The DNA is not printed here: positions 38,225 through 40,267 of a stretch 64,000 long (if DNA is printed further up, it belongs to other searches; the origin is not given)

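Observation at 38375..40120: HdrD/DsrK-type Fe-S oxidoreductase with a C-terminal receiver domain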

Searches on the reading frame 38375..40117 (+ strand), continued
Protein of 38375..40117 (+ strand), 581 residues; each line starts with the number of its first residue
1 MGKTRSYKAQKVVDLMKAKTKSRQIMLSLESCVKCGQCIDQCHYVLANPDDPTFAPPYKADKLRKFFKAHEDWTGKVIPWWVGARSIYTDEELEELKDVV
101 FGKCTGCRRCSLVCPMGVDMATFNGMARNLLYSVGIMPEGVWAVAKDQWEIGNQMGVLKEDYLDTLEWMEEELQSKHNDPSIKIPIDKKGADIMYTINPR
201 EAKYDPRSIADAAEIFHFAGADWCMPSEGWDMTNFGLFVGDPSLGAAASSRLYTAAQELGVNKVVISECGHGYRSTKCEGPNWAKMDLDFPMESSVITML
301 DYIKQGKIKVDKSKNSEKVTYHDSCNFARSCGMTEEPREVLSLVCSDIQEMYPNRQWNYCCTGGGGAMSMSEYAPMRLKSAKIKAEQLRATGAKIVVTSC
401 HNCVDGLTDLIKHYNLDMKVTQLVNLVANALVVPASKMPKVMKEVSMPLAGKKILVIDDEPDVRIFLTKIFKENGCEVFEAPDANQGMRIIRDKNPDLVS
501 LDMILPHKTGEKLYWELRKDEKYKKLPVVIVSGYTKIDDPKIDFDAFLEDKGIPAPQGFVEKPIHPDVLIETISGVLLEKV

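Call 64: find_homologous_proteins(query=P0121, max_evalue=1e-50)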
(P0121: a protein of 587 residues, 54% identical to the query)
Query P0121 (587 aa): 3238 proteins with E <= 1e-50 among 8000 candidates; the best 120 are listed.
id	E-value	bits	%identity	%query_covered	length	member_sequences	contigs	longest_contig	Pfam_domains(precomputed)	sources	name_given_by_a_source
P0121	0.0e+0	1378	100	100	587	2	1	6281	PF13534.12,PF02754.22,PF13183.12,PF00072.31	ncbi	-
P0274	0.0e+0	1130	81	100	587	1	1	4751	PF12838.13,PF13534.12,PF02754.22,PF13183.12,PF00072.31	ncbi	ncbi:MAG: response regulator [bacterium]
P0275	0.0e+0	1020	72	100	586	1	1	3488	PF13534.12,PF02754.22,PF13183.12,PF00072.31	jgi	jgi:Fe-S oxidoreductase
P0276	7.8e-268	908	66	100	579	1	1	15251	PF13534.12,PF02754.22,PF13183.12,PF00072.31,PF13187.12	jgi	-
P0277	2.3e-255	867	64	100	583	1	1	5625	PF13534.12,PF02754.22,PF13183.12,PF00072.31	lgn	-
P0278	6.3e-247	839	61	99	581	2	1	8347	PF13534.12,PF02754.22,PF13237.12,PF13183.12,PF00072.31,PF13187.12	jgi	jgi:Fe-S oxidoreductase/CheY-like chemotaxis protein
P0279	1.2e-246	838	60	100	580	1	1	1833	PF13534.12,PF02754.22,PF13183.12,PF00072.31,PF13187.12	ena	-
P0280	1.1e-244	831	62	99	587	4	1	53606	PF13534.12,PF02754.22,PF13183.12,PF00072.31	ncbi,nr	ncbi:MAG: response regulator [Deltaproteobacteria bacterium]|nr:response regulator [Deltaproteobacte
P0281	5.9e-244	829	60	100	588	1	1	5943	PF13534.12,PF02754.22,PF13183.12,PF00072.31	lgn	-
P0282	5.1e-237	806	59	99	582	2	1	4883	PF13534.12,PF02754.22,PF13237.12,PF13183.12,PF00072.31,PF13187.12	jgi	-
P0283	3.5e-235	800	58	100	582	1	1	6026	PF13534.12,PF02754.22,PF13183.12,PF00072.31,PF13187.12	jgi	jgi:Fe-S oxidoreductase/CheY-like chemotaxis protein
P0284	1.3e-232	792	57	99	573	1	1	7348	PF13534.12,PF02754.22,PF13237.12,PF13183.12,PF00072.31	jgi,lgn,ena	-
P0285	1.7e-232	791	58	99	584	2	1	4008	PF13534.12,PF02754.22,PF13183.12,PF00072.31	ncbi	-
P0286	3.9e-232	790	58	99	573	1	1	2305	PF13534.12,PF02754.22,PF13237.12,PF13183.12,PF00072.31,PF13187.12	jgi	-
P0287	4.2e-231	787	57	99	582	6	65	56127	PF13534.12,PF02754.22,PF13237.12,PF13183.12,PF00072.31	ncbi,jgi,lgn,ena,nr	ncbi:MAG: hypothetical protein COZ06_29000 [Armatimonadetes bacterium CG_4_10_14_3_um_filter_66_18]|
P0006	1.3e-211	722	53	99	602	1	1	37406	PF13534.12,PF02754.22,PF13237.12,PF13183.12,PF00072.31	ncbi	ncbi:MAG: response regulator [bacterium]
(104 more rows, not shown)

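Call 65: find_homologous_proteins(query=P0127, max_evalue=1e-40)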
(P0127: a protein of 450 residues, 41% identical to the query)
Query P0127 (450 aa): 4519 proteins with E <= 1e-40 among 8000 candidates; the best 120 are listed.
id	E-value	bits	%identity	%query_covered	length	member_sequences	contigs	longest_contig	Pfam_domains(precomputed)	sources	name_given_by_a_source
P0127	0.0e+0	1031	100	100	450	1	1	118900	PF12838.13,PF13534.12,PF02754.22,PF13183.12,PF13187.12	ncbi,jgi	-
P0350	3.6e-275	930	89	100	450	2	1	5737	PF12838.13,PF13534.12,PF02754.22,PF13183.12,PF13187.12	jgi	jgi:Fe-S oxidoreductase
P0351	9.7e-272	919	88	100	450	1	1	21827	PF12838.13,PF13534.12,PF02754.22,PF13183.12,PF13187.12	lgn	-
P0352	1.0e-204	698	65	99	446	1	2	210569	PF13534.12,PF02754.22,PF13183.12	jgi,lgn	jgi:Fe-S oxidoreductase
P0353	2.4e-202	690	64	99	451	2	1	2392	PF13534.12,PF02754.22,PF13183.12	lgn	-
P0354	7.8e-201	685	65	97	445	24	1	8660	PF13534.12,PF02754.22,PF13183.12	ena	-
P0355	2.0e-200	684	66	97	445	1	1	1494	PF13534.12,PF02754.22,PF13183.12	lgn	-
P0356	5.2e-200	683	63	97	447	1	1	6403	PF02754.22,PF13183.12,PF13187.12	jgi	jgi:Fe-S oxidoreductase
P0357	1.5e-198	678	64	98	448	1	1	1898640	PF13534.12,PF02754.22,PF13183.12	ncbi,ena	-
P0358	1.3e-197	675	63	98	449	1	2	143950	PF13534.12,PF02754.22,PF13183.12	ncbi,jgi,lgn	-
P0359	2.0e-197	674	63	98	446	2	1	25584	PF13534.12,PF02754.22,PF13183.12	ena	-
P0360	2.5e-197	674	63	97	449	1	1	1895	PF13534.12,PF02754.22,PF13183.12,PF13187.12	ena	-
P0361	4.5e-197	673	62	97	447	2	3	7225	PF13534.12,PF02754.22,PF13183.12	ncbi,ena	-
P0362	1.3e-196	672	63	98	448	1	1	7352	PF13534.12,PF02754.22,PF13183.12,PF13187.12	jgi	-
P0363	1.5e-196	671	64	96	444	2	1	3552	PF13534.12,PF02754.22,PF13183.12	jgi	jgi:Fe-S oxidoreductase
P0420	1.2e-190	652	61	99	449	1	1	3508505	PF13534.12,PF02754.22,PF13183.12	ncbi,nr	ncbi:conserved hypothetical protein [Candidatus Zixiibacteriota bacterium]|nr:conserved hypothetical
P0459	3.0e-188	644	58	100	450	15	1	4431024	PF13534.12,PF02754.22,PF13183.12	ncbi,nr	ncbi:MAG: (Fe-S)-binding protein [Candidatus Aminicenantes bacterium]|nr:MAG: (Fe-S)-binding protein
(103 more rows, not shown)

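Call 66: find_encoding_contigs(protein=P0127, flank=7000, max_places=1)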
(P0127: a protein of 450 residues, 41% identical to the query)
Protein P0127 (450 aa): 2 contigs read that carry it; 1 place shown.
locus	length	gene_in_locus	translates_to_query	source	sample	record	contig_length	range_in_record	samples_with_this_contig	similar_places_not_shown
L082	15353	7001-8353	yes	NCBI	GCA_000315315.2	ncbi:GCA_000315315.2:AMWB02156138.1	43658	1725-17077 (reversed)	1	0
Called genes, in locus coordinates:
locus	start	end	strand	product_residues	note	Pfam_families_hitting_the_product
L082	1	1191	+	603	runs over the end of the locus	PF00664:ABC_membrane, PF00005:ABC_tran, PF02463:SMC_N (weak), PF06414:Zeta_toxin (faint)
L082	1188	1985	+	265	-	PF00459:Inositol_P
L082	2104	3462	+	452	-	PF02878:PGM_PMM_I, PF02879:PGM_PMM_II, PF02880:PGM_PMM_III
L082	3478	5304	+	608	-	PF13522:GATase_6, PF13537:GATase_7, PF01380:SIS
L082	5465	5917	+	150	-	PF08922:DUF1905, PF13376:OmdA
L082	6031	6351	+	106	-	PF04358:DsrC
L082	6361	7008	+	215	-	-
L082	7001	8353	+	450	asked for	PF13187:Fer4_9 (faint), PF13183:Fer4_8, PF12838:Fer4_7 (weak), PF13534:Fer4_17 (weak), PF02754:CCG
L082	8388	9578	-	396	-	PF00266:Aminotran_5, PF01053:Cys_Met_Meta_PP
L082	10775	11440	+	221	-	PF01545:Cation_efflux, PF16916:ZT_dimer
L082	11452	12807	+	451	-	PF01938:TRAM (weak), PF05958:tRNA_U5-meth_tr, PF01135:PCMT (weak), PF05175:MTS, PF03602:Cons_hypoth95, PF09445:Methyltransf_15, PF13649:Methyltransf_25, PF13847:Methyltransf_31, +3 more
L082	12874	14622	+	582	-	PF05960:DUF885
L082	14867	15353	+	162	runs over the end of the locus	PF11969:DcpS_C (weak), PF01230:HIT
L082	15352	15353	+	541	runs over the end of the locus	PF00330:Aconitase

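Call 67: find_encoding_contigs(protein=P0420, flank=7000, max_places=1)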
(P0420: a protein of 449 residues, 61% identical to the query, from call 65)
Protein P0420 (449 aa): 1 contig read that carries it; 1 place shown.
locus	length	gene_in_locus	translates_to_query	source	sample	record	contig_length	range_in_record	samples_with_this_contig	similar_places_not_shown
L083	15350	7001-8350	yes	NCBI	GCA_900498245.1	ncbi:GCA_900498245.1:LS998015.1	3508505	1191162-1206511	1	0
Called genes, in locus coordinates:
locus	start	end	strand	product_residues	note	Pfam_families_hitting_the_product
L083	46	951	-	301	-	PF17284:Spermine_synt_N, PF01564:Spermine_synth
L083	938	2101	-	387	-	PF00278:Orn_DAP_Arg_deC, PF01168:Ala_racemase_N, PF02784:Orn_Arg_deC_N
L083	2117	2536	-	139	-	PF02675:AdoMet_dc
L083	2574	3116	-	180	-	PF13560:HTH_31, PF13744:HTH_37 (weak), PF01381:HTH_3, PF13443:HTH_26 (weak), PF07883:Cupin_2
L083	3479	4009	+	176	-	PF13505:OMP_b-brl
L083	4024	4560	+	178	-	-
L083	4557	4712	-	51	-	-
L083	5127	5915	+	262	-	PF01976:DUF116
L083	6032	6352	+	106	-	PF04358:DsrC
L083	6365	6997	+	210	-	-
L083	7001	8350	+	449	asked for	PF13183:Fer4_8, PF13534:Fer4_17, PF02754:CCG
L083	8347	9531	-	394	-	PF00155:Aminotran_1_2 (weak), PF00266:Aminotran_5, PF01212:Beta_elim_lyase (weak), PF01041:DegT_DnrJ_EryC1 (weak), PF01053:Cys_Met_Meta_PP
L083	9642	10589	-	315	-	PF03747:ADP_ribosyl_GH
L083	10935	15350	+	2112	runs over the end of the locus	PF08448:PAS_4, PF00989:PAS, PF08448:PAS_4, PF13426:PAS_9, PF00989:PAS, PF00989:PAS, PF08448:PAS_4, PF13188:PAS_8, +21 more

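Call 68: find_encoding_contigs(protein=P0459, flank=7000, max_places=1)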
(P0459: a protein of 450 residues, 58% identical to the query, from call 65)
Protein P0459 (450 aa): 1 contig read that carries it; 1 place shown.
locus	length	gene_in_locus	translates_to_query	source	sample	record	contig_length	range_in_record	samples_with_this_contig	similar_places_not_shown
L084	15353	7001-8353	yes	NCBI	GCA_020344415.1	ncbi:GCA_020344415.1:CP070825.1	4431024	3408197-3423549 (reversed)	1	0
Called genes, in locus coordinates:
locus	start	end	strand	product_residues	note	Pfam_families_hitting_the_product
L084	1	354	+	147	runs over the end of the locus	-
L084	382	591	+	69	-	-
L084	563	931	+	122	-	PF08241:Methyltransf_11 (weak)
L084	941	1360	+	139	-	-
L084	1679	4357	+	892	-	PF04932:Wzy_C, PF13181:TPR_8 (faint), PF01841:Transglut_core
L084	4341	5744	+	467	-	PF13576:Pentapeptide_3 (faint), PF13599:Pentapeptide_4 (faint), PF00805:Pentapeptide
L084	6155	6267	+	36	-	PF04358:DsrC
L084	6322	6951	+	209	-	-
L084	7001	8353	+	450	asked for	PF13183:Fer4_8, PF13534:Fer4_17 (weak), PF02754:CCG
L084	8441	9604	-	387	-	PF00266:Aminotran_5, PF01053:Cys_Met_Meta_PP, PF01212:Beta_elim_lyase (weak)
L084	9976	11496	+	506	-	PF00989:PAS, PF08448:PAS_4, PF13426:PAS_9, PF00989:PAS, PF08448:PAS_4, PF13426:PAS_9, PF00512:HisKA, PF02518:HATPase_c, +3 more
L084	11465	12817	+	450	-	PF00072:Response_reg, PF00158:Sigma54_activat, PF01078:Mg_chelatase (faint), PF14532:Sigma54_activ_2, PF00004:AAA (weak), PF07728:AAA_5, PF25601:AAA_lid_14, PF02954:HTH_8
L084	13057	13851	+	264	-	PF00072:Response_reg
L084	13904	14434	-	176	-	PF02518:HATPase_c, PF13589:HATPase_c_3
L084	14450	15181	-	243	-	PF02811:PHP, PF13263:PHP_C (weak)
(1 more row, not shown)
